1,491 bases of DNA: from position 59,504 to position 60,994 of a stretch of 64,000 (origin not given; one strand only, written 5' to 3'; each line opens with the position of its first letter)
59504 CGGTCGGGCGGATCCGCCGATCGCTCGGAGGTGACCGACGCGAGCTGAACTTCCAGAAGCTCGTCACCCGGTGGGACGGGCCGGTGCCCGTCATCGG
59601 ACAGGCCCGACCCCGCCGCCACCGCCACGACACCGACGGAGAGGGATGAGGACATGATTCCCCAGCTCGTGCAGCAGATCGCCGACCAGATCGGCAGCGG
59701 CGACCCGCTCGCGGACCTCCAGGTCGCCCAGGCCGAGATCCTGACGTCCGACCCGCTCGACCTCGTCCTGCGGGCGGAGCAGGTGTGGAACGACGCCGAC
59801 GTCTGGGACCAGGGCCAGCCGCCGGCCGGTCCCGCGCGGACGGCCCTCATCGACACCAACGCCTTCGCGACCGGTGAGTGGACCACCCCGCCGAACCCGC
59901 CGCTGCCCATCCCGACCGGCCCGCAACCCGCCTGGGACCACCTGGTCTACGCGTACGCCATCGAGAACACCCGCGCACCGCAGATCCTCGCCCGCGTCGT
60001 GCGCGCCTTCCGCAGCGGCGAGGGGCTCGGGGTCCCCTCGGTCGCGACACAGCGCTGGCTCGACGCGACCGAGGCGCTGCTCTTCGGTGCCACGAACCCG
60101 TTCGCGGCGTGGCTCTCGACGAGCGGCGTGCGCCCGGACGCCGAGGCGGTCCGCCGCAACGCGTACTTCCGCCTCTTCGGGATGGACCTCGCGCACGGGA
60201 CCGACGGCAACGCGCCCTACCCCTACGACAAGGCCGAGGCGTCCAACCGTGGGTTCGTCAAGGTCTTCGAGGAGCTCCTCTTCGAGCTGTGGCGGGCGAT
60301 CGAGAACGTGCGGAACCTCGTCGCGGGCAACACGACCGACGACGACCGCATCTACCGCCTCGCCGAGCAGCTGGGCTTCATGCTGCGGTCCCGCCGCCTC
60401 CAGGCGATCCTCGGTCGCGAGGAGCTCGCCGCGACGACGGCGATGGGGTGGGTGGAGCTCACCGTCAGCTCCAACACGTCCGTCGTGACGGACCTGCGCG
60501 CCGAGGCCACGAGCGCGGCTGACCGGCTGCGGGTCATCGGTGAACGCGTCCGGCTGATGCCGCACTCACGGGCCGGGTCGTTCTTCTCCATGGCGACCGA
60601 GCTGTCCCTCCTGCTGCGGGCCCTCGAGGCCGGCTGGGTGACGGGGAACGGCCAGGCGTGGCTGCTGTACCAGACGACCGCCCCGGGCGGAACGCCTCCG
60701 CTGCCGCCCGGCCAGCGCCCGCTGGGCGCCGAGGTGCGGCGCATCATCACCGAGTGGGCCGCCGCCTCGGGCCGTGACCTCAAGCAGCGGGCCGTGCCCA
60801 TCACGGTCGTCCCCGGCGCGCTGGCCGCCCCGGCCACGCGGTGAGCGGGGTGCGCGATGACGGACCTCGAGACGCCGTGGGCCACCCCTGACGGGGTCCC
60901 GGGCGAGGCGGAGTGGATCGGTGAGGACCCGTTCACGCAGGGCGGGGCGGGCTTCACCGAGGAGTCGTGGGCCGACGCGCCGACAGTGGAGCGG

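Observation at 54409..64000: SARP regulator divergent from a tightly coupled 6-7 gene operon of mostly orphan proteins ending in PGBD-tyrosinase, DUF2182 and a globin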

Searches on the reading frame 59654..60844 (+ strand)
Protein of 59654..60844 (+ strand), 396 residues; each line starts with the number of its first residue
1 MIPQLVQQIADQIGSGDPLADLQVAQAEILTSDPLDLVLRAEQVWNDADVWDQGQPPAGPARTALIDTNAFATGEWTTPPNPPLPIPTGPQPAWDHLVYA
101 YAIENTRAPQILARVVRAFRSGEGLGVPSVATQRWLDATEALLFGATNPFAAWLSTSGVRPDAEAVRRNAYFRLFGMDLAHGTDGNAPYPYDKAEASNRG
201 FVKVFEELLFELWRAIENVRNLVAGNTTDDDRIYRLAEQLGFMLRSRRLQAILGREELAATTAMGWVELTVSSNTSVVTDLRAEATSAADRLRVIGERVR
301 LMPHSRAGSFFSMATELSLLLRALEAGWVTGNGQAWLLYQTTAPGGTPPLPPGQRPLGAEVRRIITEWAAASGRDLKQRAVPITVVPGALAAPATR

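Call 6: search_protein_families(library=pfam, max_evalue=0.01, proteins=[window:59654-60844:+])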
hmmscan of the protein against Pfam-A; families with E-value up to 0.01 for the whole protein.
window:59654-60844:+ (396 aa): 0 families

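Call 8: search_protein_families(library=ncbifam, max_evalue=0.01, proteins=[window:59654-60844:+])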
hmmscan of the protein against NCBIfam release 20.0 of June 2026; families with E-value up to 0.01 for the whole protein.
window:59654-60844:+ (396 aa): 0 families

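Call 9: search_protein_families(library=padloc, max_evalue=0.1, proteins=[window:59654-60844:+])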
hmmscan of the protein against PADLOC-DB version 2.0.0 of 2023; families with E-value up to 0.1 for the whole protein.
window:59654-60844:+ (396 aa): 0 families

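Call 10: search_protein_families(library=phrogs, max_evalue=0.1, proteins=[window:59654-60844:+])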
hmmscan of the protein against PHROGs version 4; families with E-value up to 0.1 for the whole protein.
window:59654-60844:+ (396 aa): 0 families

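Call 11: find_homologous_proteins(query=window:59654-60844:+)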
Query window:59654-60844:+ (396 aa): 457 proteins with E <= 0.001 among 8000 candidates; the best 120 are listed.
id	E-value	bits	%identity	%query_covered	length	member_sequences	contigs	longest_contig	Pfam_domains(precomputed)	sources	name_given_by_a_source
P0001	2.5e-242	822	93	100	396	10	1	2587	-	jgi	jgi:hypothetical protein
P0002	1.9e-236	803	92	100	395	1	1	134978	-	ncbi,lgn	-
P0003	2.0e-235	799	90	100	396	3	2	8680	-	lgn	-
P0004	6.5e-224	761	87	100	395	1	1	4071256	-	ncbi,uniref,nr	ncbi:hypothetical protein G7075_17620 [Phycicoccus sp. HDW14]|uniref:hypothetical protein n=1 Tax=Ph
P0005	9.9e-206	702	83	96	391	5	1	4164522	-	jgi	jgi:hypothetical protein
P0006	2.1e-200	684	82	100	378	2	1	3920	-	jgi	jgi:hypothetical protein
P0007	5.2e-198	676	80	98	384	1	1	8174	-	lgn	-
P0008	8.0e-198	675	80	100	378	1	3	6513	-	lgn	-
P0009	7.8e-193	659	79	100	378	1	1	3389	-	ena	-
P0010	3.1e-192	657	79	98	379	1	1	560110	-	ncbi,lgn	ncbi:hypothetical protein ACWDTI_04655 [Gordonia sp. NPDC003424]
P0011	9.1e-191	652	79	98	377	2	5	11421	-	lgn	-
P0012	8.2e-190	649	79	98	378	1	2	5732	-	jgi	jgi:hypothetical protein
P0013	4.8e-189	647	79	100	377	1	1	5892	-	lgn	-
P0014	1.2e-188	645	78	100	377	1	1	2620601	-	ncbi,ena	-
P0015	1.7e-182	625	76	98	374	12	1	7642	-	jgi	jgi:hypothetical protein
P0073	1.2e-133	464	60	96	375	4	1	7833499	-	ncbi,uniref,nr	ncbi:hypothetical protein [Bradyrhizobium sp. CCGE-LA001]|uniref:hypothetical protein n=1 Tax=Bradyr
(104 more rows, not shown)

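Call 12: find_encoding_contigs(protein=P0073, flank=10000, max_places=2)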
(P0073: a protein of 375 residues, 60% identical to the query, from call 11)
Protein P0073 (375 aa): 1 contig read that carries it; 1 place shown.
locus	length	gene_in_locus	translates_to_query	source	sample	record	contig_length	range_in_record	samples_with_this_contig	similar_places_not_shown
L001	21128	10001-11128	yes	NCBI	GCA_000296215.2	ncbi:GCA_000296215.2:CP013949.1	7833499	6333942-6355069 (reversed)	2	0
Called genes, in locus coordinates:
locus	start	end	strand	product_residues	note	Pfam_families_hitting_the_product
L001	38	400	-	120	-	-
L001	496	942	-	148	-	-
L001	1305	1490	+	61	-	-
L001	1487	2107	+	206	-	-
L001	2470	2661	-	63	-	-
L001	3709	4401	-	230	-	PF05908:Gamma_PGA_hydro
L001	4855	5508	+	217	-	PF03704:BTAD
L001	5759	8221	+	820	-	-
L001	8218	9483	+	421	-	-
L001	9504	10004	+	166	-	-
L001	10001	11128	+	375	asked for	-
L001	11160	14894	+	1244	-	PF08291:Peptidase_M15_3, PF05951:Peptidase_M15_2, PF10030:DUF2272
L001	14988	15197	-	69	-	-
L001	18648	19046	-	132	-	-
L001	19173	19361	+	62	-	-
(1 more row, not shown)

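Call 13: find_encoding_contigs(protein=P0004, flank=10000, max_places=2)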
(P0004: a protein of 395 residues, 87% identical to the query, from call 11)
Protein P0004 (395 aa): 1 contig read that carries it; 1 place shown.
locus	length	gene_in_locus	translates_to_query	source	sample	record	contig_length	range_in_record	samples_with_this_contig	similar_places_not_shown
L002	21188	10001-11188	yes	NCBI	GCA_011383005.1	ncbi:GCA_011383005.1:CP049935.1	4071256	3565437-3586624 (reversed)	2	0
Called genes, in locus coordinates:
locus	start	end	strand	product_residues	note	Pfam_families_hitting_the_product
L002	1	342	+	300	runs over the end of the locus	PF00176:SNF2-rel_dom, PF00271:Helicase_C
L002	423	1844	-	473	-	PF00206:Lyase_1, PF10415:FumaraseC_C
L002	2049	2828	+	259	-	-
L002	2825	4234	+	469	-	PF03007:WS_DGAT_cat, PF06974:WS_DGAT_C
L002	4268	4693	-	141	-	PF00903:Glyoxalase, PF06983:3-dmu-9_3-mt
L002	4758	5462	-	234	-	PF03704:BTAD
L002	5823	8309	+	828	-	-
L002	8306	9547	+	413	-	-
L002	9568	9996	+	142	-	-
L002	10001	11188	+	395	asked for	-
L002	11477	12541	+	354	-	-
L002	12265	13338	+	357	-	PF00264:Tyrosinase, PF25271:DUF7868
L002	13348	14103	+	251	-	PF09948:PpoB2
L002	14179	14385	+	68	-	-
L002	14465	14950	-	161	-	PF16242:Pyrid_ox_like, PF01243:PNPOx_N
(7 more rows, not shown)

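Call 16: find_related_loci(query=A1, collection=genome_contigs, flank=10000)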
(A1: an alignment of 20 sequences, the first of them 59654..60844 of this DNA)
Query A1 (396 aa) in genome_contigs; peptide patterns used: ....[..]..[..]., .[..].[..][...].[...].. (x = any residue, [..] = any of these).
82 stretches matched a pattern; 52 encode a relative of the query (tblastn E <= 1e-3); 52 distinct loci.
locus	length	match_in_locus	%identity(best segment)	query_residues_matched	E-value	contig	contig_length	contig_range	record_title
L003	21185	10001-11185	92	1-396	0e+0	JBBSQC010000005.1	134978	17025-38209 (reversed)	MAG: Actinomycetales bacterium isolate LS6_sbin.75 LS6_sbin.75_K_1170927_L_134978_cov_29.3051, whole genome shotgun sequ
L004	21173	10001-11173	84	1-396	0e+0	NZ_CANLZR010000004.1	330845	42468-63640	Uncultured Phycicoccus sp. isolate 4-1443.fasta NODE_4, whole genome shotgun sequence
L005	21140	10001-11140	83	1-396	0e+0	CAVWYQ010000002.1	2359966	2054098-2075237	MAG: uncultured Actinomycetota bacterium isolate MFD01721.bin.2.161 genome assembly, contig: contig_12005, whole genome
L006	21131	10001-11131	78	1-396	0e+0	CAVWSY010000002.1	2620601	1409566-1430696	MAG: uncultured Actinomycetota bacterium isolate MFD05442.bin.1.76 genome assembly, contig: contig_14076, whole genome s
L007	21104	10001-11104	75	1-390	0e+0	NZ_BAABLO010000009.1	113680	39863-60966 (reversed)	Pedococcus ginsenosidimutans strain JCM 18961 sequence09, whole genome shotgun sequence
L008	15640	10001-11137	73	1-396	0e+0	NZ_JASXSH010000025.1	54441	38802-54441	Gordonia sp. ABSL1-1 25, whole genome shotgun sequence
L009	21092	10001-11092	73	1-386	9e-159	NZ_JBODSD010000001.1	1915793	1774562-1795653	Mumia sp. DW29H23 NODE_1_length_1915793_cov_219.350220, whole genome shotgun sequence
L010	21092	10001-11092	73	1-386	3e-158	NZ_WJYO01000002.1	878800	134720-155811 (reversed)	Mumia xiangluensis strain NEAU-KD1 T Scaffold2, whole genome shotgun sequence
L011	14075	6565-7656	72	1-386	4e-157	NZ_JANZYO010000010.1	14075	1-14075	Mumia quercus strain NEAU-365 Scaffold10, whole genome shotgun sequence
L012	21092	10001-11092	73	1-386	5e-157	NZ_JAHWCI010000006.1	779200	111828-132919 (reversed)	Mumia sp. zg.B17 Scaffold2_1, whole genome shotgun sequence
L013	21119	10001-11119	59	1-391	8e-137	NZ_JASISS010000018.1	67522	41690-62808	Cryobacterium sp. PH31-AA6 NODE_18_length_67522_cov_11.649306, whole genome shotgun sequence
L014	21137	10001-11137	57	1-396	8e-137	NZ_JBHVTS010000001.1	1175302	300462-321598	Agromyces sp. NPDC058126 NPDC058126_T29_F10.ctg-0001, whole genome shotgun sequence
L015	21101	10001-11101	60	1-385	3e-136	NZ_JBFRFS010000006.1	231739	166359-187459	Glaciibacter sp. 2TAF33 SCAFFOLD_5, whole genome shotgun sequence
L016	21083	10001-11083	57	5-385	2e-133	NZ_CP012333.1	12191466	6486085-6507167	Labilithrix luteola strain DSM 27648 chromosome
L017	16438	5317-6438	56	1-386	8e-133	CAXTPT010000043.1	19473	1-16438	MAG TPA_asm: uncultured Sphingomonadaceae bacterium isolate public_SRR14722145_metawrap_bin.6 genome assembly, contig: p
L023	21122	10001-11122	55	1-394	9e-126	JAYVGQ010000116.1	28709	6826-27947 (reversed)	MAG: Sphingomonadales bacterium isolate GL47_Down_metabinner_4 GL47_Down_metabinner_4_115, whole genome shotgun sequence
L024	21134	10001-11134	55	1-389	2e-125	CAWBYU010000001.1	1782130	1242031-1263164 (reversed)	MAG: uncultured Alphaproteobacteria bacterium isolate MFD03066.bin.2.19 genome assembly, contig: contig_1549, whole geno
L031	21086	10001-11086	53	1-385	4e-118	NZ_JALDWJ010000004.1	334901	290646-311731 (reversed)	Lysobacter sp. CFH 32150 Scaffold4_1, whole genome shotgun sequence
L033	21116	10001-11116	54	1-385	3e-117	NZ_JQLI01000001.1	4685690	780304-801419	Cupriavidus necator A5-1 K307DRAFT_scf7180000000052_quiver.1_C, whole genome shotgun sequence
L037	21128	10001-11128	52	1-392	2e-113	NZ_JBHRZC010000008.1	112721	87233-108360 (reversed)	Lysobacter sp. GCM10012299 strain CGMCC 1.16608 GCM70012299_13, whole genome shotgun sequence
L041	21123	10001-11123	59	1-392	2e-109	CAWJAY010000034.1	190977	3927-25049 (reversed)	MAG: uncultured Alphaproteobacteria bacterium isolate MFD04850.bin.2.285 genome assembly, contig: contig_4255, whole gen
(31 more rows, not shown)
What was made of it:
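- Hosts include lytic or predatory genera such as Lysobacter and Labilithrix (call 16). The distribution is sporadic and HGT-like across phyla (call 16).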

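Call 21: search_solved_structures(query=A1, max_evalue=10)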
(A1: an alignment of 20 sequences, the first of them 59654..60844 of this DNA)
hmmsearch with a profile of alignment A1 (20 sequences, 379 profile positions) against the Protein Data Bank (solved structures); distinct sequences matched with E-value up to 10: 2.
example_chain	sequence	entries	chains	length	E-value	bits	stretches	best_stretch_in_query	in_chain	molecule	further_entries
1f6f_A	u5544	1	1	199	1.3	11.2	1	131-159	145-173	PLACENTAL LACTOGEN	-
6kos_A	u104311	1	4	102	1.5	10.9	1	5-70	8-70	SUWA (Super WA20)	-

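Call 31: predict_structure(alignment_id=A2)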
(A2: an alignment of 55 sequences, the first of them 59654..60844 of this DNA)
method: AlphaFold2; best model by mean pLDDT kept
length: 396 residues; sequences in the alignment: 55
mean_pLDDT: 87.1   pTM: 0.87
mean pLDDT of the five models: 87.1, 84.5, 83.5, 83.3, 80.4
residues with pLDDT >= 90: 221; 70-90: 139; 50-70: 28; < 50: 8
segments of 3 or more residues with pLDDT < 50: 388-393
pLDDT, mean of each block of 10 residues (from residue 1): 90 91 90 91 88 83 92 86 82 82 96 95 89 92 79 78 90 89 85 79 94 91 75 94 80 83 95 88 92 96 95 95 92 93 89 92 95 78 60 45
secondary structure, 60 per line:
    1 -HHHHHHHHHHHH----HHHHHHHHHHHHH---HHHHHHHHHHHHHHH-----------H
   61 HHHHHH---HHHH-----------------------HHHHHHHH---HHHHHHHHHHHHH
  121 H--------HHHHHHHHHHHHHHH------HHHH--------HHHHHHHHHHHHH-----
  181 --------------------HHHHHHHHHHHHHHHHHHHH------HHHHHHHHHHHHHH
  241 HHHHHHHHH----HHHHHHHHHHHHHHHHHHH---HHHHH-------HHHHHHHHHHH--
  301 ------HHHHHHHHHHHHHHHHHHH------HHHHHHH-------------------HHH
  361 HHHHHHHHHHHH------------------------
elements in order: H2-13 H18-30 H34-48 H60-66 H70-73 H97-104 H108-121 H130-144 H151-154 H163-175 H201-220 H227-249 H254-272 H276-280 H288-298 H307-325 H332-338 H358-372
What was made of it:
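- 59654..60844 (+): D: 396-aa all-alpha protein of no known family. It is the most diagnostic gene of the cassette. AF2 model pLDDT 87.1, pTM 0.87 (call 31).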

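Call 33: search_protein_families(library=pfam, alignment_id=A4, max_evalue=0.001)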
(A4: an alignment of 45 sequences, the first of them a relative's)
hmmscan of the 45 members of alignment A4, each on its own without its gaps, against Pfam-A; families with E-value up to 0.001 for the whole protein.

A. member 1, L001:11112-14891:+ (1260 aa): 3 families
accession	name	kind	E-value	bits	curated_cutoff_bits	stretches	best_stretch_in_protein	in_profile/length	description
PF10030.15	DUF2272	-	3.9e-30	105.5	27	1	1090-1220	41-175/191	Uncharacterized protein conserved in bacteria (DUF2272)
PF08291.16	Peptidase_M15_3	-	4.3e-12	46.6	23.2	1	132-240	2-108/108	Peptidase M15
PF05951.18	Peptidase_M15_2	-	1.2e-08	35.3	27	1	147-241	49-147/153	Bacterial protein of unknown function (DUF882)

B. families by the number of members that match (of 45 scanned): 21 families
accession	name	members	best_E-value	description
PF01471.23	PG_binding_1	23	1.2e-39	Putative peptidoglycan binding domain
PF02557.22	VanY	17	2.9e-12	D-alanyl-D-alanine carboxypeptidase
PF09374.15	PG_binding_3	12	3.5e-18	Predicted Peptidoglycan domain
PF01832.25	Glucosaminidase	10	7.4e-26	Mannosyl-glycoprotein endo-beta-N-acetylglucosaminidase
PF25271.1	DUF7868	9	3e-36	Domain of unknown function (DUF7868)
PF00264.25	Tyrosinase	9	3.5e-34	Common central domain of tyrosinase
PF08291.16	Peptidase_M15_3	9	5e-29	Peptidase M15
PF05951.18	Peptidase_M15_2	9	9.8e-18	Bacterial protein of unknown function (DUF882)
PF10030.15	DUF2272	8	4.4e-32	Uncharacterized protein conserved in bacteria (DUF2272)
PF14521.12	Aspzincin_M35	7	1.3e-10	Lysine-specific metallo-endopeptidase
PF13539.11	Peptidase_M15_4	5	1.2e-10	D-alanyl-D-alanine carboxypeptidase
PF08823.16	PG_binding_2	3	3.7e-08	Putative peptidoglycan binding domain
PF00691.25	OmpA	2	1.5e-07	OmpA family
PF06904.17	Extensin-like_C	2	7.6e-05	Extensin-like protein C-terminus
PF25077.1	DUF7800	1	1.7e-13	Domain of unknown function (DUF7800)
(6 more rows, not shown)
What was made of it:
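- Among 45 E proteins: PG_binding_1 23, VanY 17, PG_binding_3 12, Glucosaminidase 10, Tyrosinase+DUF7868 9, Peptidase_M15_3 9, DUF2272 8, Aspzincin_M35 7 (call 33).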

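Call 34: fold_search(model_id=the predicted structure, library=pdb)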
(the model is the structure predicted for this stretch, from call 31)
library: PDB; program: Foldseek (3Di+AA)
matches with E <= 10: 139; with E <= 0.001: 0
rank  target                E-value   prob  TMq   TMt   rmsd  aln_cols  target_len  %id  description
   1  8q3v_c                7.7e-01  0.08  0.11  0.16  22.1       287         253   12  Cryo-EM structure of the methanogenic Na+ translocating N5-methyl-H4MPT:CoM methyltransferase complex (released 2024-07-10)
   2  7lqk                  8.8e-01  0.08  0.17  0.14  24.6       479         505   12  Crystal structure of the R375A mutant of LeuT (released 2021-05-19)
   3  9u51_A                9.2e-01  0.04  0.13  0.09  30.1       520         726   12  Cryo-EM structure of Mycobacterium tuberculosis MmpL5 in complex with AcpM (released 2025-12-10)
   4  3gww                  1.0e+00  0.06  0.15  0.13  23.9       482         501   13  Leucine transporter LeuT in complex with S-fluoxetine (released 2009-05-12)
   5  8q3v_C                1.1e+00  0.08  0.12  0.16  22.3       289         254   13  Cryo-EM structure of the methanogenic Na+ translocating N5-methyl-H4MPT:CoM methyltransferase complex (released 2024-07-10)
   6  9hny_F2               1.1e+00  0.05  0.11  0.07  24.1       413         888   14  Mitoribosomal small subunit in complex with Mettl15 and Mettl17 (released 2025-03-26)
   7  4mm4_A                1.3e+00  0.06  0.15  0.13  24.1       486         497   12  Crystal structure of LeuBAT (delta13 mutant) in complex with paroxetine (released 2013-10-16)
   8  8hpj_D                1.5e+00  0.04  0.14  0.14  22.4       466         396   11  Crystal structure of the bacterial oxalate transporter OxlT in a ligand-free outward-facing form (released 2023-02-15)
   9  8a78_B                1.6e+00  0.04  0.11  0.13  19.4       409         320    7  PcIDS1_F315A in complex with Mg2+/Mn2+ and GPP (released 2023-05-31)
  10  5ayo                  1.6e+00  0.02  0.09  0.09  24.2       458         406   10  Crystal structure of a bacterial homologue of iron transporter ferroportin in inward-facing state (released 2015-11-04)
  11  6nle                  1.7e+00  0.04  0.15  0.12  24.0       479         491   12  X-ray structure of LeuT with V269 deletion (released 2020-01-15)
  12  8j1m                  1.7e+00  0.05  0.13  0.16  20.0       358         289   12  Crystal structure of a crosslinked variant of BbZIP (released 2024-11-13)
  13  4gck_B                1.9e+00  0.06  0.11  0.17  17.0       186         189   15  structure of no-dna complex (released 2013-06-19)
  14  9unw_I                1.9e+00  0.03  0.10  0.13  19.1       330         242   14  mouse PDCD5-TRiC complex (released 2026-03-25)
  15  4xtn_A                2.2e+00  0.06  0.15  0.19  19.9       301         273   10  Crystal structure of the light-driven sodium pump KR2 in the pentameric red form, pH 4.9 (released 2015-04-01)
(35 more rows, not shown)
